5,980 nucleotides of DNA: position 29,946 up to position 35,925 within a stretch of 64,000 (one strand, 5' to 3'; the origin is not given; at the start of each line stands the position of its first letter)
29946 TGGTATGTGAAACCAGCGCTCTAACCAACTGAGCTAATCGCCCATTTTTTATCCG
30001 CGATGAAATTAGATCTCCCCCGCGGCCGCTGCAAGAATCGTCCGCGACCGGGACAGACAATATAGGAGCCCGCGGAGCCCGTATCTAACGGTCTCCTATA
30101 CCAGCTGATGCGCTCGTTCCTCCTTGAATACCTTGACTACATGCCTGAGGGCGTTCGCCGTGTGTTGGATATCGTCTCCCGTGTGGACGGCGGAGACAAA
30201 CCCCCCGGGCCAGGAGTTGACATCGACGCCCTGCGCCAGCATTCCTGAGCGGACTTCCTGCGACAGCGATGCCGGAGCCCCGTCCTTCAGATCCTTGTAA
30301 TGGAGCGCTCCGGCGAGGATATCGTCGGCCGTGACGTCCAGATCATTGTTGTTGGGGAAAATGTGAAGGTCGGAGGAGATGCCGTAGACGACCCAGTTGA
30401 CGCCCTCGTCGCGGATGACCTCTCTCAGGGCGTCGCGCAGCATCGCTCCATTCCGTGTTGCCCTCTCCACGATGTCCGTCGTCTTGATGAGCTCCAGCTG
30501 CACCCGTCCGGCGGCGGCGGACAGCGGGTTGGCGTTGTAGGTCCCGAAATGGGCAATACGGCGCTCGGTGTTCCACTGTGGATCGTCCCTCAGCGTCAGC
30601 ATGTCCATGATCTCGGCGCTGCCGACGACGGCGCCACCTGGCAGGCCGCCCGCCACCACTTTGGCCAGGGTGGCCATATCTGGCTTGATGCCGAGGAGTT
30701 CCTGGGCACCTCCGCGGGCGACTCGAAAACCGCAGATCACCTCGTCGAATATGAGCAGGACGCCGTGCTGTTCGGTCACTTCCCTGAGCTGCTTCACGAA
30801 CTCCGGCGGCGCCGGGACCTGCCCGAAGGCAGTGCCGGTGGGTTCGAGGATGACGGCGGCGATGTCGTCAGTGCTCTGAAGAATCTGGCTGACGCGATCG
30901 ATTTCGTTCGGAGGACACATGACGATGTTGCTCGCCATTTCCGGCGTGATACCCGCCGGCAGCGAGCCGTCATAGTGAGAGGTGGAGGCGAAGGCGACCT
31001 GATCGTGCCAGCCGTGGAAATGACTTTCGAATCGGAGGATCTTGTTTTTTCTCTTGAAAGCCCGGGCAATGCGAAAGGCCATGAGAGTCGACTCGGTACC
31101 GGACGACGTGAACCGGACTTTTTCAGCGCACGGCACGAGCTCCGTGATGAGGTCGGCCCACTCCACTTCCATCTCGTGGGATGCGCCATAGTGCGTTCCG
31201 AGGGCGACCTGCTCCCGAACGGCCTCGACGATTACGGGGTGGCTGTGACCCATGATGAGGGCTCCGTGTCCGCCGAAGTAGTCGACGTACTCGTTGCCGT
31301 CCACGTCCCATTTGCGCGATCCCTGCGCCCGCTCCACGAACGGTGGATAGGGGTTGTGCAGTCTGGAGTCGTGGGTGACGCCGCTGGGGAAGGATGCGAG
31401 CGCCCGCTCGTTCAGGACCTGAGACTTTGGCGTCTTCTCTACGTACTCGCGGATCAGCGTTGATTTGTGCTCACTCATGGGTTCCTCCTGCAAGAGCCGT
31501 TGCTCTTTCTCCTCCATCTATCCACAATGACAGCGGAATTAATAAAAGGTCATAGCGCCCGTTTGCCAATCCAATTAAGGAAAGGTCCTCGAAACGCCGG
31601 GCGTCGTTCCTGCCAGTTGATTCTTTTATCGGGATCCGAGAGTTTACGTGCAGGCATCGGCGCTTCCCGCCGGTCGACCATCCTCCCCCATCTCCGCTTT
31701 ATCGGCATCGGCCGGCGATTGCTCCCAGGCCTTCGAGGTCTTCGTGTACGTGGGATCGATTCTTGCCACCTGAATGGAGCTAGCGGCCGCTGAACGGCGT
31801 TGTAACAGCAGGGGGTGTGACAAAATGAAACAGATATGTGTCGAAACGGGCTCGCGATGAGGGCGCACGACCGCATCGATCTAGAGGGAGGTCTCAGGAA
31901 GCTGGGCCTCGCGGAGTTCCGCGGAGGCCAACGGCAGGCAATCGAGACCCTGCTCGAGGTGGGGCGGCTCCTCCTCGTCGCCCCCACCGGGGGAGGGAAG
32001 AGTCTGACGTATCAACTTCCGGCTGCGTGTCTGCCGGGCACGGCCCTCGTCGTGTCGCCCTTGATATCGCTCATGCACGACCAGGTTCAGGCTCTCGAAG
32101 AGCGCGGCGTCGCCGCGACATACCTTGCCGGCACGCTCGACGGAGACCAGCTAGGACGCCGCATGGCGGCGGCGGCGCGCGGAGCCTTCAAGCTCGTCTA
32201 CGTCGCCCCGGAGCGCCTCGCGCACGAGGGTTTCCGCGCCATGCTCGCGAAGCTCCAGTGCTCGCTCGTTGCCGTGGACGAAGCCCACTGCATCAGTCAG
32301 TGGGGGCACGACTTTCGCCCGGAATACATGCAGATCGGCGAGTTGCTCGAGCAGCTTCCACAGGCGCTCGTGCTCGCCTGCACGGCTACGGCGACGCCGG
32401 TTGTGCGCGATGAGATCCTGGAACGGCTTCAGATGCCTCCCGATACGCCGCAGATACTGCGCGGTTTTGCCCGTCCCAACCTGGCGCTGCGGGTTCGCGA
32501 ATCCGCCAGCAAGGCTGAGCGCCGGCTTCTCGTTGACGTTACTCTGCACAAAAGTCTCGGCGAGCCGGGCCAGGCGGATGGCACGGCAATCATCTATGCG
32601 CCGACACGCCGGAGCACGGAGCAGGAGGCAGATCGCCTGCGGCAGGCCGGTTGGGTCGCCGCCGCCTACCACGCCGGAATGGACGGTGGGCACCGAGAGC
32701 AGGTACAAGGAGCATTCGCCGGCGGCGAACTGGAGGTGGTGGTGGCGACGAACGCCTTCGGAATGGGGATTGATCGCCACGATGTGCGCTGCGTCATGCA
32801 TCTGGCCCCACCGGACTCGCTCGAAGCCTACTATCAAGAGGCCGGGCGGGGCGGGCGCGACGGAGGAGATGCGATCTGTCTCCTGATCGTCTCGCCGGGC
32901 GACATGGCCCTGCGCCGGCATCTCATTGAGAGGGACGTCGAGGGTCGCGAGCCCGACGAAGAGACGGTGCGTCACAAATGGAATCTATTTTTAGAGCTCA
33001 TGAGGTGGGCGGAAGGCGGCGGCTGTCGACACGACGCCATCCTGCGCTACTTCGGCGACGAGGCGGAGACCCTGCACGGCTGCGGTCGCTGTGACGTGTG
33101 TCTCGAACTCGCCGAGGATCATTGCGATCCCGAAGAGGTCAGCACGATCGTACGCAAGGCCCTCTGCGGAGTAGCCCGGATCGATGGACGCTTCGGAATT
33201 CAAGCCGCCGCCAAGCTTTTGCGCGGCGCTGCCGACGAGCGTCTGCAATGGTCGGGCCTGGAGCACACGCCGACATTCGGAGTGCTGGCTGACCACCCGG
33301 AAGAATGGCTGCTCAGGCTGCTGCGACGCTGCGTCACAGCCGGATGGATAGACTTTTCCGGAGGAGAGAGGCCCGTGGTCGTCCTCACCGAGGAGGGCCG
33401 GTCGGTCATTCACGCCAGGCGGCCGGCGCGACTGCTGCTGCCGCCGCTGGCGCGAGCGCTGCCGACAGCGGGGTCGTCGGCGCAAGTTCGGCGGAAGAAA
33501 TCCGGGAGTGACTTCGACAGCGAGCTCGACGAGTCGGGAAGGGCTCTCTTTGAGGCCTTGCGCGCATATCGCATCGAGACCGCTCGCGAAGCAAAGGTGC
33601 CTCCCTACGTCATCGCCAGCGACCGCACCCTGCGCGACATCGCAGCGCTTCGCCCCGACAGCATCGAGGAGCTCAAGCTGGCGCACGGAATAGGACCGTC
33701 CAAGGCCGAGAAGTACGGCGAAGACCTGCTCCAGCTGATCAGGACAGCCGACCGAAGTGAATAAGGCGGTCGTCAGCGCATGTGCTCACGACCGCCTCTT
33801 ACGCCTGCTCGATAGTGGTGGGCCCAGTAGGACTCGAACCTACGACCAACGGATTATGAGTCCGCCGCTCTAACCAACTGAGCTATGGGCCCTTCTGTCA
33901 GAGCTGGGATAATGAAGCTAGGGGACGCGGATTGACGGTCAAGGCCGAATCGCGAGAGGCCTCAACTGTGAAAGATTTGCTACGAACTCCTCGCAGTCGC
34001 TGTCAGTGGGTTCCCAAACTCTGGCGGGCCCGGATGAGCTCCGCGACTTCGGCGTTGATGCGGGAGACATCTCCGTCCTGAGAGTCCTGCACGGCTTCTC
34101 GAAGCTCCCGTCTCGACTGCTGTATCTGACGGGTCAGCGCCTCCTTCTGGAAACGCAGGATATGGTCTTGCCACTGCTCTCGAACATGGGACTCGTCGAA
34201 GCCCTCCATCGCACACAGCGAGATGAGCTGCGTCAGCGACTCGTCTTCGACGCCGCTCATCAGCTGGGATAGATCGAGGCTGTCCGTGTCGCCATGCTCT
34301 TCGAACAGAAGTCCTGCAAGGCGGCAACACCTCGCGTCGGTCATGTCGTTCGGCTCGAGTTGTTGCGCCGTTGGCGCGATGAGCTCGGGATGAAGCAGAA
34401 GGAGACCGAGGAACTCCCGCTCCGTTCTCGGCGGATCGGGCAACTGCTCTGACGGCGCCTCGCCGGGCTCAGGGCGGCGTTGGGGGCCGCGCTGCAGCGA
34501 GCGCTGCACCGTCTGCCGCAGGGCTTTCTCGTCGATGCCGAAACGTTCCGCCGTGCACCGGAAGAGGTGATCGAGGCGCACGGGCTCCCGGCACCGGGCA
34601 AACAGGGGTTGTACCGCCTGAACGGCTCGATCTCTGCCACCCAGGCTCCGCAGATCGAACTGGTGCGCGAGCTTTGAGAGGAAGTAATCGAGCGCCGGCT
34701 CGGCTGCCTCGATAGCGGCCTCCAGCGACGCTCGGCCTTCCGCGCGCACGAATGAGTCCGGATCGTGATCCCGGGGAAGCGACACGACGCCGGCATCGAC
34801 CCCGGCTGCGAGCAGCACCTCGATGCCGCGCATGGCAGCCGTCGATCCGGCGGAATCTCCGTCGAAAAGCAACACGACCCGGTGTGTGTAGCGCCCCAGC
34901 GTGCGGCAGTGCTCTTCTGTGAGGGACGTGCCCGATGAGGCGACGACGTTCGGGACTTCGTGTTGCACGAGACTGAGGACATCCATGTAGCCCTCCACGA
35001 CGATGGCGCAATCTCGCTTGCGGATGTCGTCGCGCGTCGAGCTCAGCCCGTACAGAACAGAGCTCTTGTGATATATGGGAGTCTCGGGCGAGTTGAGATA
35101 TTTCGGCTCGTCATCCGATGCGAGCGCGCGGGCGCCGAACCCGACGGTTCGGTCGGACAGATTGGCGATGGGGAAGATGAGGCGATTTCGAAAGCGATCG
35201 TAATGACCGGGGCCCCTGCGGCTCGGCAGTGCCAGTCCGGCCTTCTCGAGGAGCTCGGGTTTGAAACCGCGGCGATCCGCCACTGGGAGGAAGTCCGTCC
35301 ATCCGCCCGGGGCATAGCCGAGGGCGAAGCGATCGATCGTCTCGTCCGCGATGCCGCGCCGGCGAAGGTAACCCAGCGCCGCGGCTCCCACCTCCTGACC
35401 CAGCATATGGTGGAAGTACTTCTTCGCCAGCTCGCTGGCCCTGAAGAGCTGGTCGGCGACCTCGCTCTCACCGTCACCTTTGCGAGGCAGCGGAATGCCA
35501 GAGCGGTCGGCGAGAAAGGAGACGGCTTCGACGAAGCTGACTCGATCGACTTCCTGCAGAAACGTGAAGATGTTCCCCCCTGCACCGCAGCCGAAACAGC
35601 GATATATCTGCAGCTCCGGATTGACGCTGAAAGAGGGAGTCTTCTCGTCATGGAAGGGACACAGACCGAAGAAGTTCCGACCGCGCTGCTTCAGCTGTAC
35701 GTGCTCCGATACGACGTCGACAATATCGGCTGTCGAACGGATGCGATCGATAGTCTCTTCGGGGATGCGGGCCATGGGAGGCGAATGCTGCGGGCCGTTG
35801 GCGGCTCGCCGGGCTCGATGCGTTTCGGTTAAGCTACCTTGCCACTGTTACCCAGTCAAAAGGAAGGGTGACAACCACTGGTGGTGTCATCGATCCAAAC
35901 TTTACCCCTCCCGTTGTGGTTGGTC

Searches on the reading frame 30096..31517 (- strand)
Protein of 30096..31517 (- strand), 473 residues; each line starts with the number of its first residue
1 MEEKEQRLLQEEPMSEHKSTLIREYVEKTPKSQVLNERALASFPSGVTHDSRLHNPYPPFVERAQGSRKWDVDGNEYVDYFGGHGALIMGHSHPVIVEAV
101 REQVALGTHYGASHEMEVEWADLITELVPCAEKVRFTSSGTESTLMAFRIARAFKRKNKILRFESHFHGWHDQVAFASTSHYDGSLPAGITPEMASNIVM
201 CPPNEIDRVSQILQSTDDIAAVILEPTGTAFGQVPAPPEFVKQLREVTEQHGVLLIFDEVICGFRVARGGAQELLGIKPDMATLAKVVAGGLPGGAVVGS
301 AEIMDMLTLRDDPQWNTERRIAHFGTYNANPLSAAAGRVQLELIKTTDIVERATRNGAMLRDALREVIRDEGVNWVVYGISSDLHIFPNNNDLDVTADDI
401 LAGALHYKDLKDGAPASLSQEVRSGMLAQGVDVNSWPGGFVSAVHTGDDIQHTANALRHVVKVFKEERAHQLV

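Call 20: search_protein_families(library=pfam, proteins=[window:30096-31517:-], max_evalue=0.001)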
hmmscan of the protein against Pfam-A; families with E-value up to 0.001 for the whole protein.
window:30096-31517:- (473 aa): 3 families
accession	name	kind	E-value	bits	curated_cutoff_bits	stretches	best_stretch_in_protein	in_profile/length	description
PF00202.27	Aminotran_3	-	1.5e-63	215.3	30.5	1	56-368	8-330/403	Aminotransferase class-III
PF00155.27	Aminotran_1_2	-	9.7e-05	22.1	19.7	1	236-374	163-296/361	Aminotransferase class I and II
PF01212.27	Beta_elim_lyase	-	0.00059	19.7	27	0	120-258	37-168/288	Beta-eliminating lyase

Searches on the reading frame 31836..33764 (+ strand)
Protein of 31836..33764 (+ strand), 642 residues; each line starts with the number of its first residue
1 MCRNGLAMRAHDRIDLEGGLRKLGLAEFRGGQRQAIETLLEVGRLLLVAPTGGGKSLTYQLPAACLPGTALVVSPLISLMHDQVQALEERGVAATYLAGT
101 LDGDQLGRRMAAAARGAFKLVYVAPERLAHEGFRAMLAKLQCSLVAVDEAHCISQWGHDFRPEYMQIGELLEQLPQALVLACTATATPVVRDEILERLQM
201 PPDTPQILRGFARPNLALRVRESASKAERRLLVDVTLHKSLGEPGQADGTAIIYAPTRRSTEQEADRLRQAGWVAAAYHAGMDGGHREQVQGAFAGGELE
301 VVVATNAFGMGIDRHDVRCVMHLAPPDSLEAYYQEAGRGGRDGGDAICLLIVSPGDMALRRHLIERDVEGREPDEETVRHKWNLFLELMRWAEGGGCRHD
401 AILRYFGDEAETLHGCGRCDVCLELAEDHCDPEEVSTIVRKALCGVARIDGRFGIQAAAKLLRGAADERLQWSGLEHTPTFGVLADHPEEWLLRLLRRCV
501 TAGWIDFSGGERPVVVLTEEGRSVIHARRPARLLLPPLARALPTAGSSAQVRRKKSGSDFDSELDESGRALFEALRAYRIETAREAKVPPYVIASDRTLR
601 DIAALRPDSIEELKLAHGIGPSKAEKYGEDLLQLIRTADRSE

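Call 20: search_protein_families(library=pfam, proteins=[window:31836-33764:+], max_evalue=0.001)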
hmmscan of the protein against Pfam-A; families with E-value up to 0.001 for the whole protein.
window:31836-33764:+ (642 aa): 7 families
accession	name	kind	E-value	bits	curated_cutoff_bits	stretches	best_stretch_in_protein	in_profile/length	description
PF00270.35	DEAD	-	7.9e-28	97.7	26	1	31-190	3-164/167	DEAD/DEAH box helicase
PF00570.28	HRDC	-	1.9e-21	76.2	23.8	1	570-635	3-68/68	HRDC domain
PF00271.37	Helicase_C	-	2.9e-18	66.6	23.5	1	247-343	14-110/110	Helicase conserved C-terminal domain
PF09382.16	RQC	-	1.2e-14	54.5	23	1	434-532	6-104/114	RQC domain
PF16124.10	RecQ_Zn_bind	-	1.4e-10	42.2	25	1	354-423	1-66/66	RecQ zinc-binding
PF04851.21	ResIII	-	0.00025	21.4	22.5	1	27-186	3-162/164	Type III restriction enzyme, res subunit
PF00633.29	HHH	-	0.00078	19.6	24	0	604-626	4-26/30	Helix-hairpin-helix motif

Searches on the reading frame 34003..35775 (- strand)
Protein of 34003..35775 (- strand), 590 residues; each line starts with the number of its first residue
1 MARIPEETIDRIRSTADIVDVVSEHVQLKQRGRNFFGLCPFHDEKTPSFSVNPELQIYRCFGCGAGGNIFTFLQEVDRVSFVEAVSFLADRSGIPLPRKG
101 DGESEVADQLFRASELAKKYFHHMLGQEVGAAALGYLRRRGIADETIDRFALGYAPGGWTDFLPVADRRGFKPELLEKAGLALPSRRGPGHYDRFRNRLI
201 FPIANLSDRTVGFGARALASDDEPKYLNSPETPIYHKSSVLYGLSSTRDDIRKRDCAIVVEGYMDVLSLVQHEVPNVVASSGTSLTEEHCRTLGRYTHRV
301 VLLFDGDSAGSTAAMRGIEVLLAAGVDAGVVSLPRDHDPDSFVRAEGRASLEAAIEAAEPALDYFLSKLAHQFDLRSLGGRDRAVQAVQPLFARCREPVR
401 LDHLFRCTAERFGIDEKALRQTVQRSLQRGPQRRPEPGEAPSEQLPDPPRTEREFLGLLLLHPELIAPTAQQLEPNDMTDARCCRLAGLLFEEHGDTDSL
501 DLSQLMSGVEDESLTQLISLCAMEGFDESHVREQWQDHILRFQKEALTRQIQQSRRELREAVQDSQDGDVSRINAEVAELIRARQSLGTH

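Call 20: search_protein_families(library=pfam, proteins=[window:34003-35775:-], max_evalue=0.001)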
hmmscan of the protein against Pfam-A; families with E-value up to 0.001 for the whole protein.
window:34003-35775:- (590 aa): 8 families
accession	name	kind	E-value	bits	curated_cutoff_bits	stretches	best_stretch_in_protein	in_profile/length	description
PF08275.17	DNAG_N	-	1.1e-38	132.6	26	1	120-247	1-127/128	DNA primase catalytic core, N-terminal domain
PF01807.25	Zn_ribbon_DnaG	-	5.3e-37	126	24.9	1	5-98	2-95/98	CHC2 zinc finger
PF13155.12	Toprim_2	-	6.9e-22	78.1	22.1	1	258-342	1-87/88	Toprim-like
PF13662.12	Toprim_4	-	3.9e-17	62.7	25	1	256-330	2-83/85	Toprim domain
PF01751.28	Toprim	-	2e-10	41.1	23.1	1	257-321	2-80/96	Toprim domain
PF13362.12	Toprim_3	-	5.1e-10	40.1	27.2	1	257-348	2-94/95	Toprim domain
PF10410.14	DnaB_bind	-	2.2e-07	31.4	20.6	1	363-416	2-55/56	DnaB-helicase binding domain of primase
PF08278.16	DnaG_DnaB_bind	-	2.8e-05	24.9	29.1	1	452-562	1-113/124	DNA primase DnaG DnaB-binding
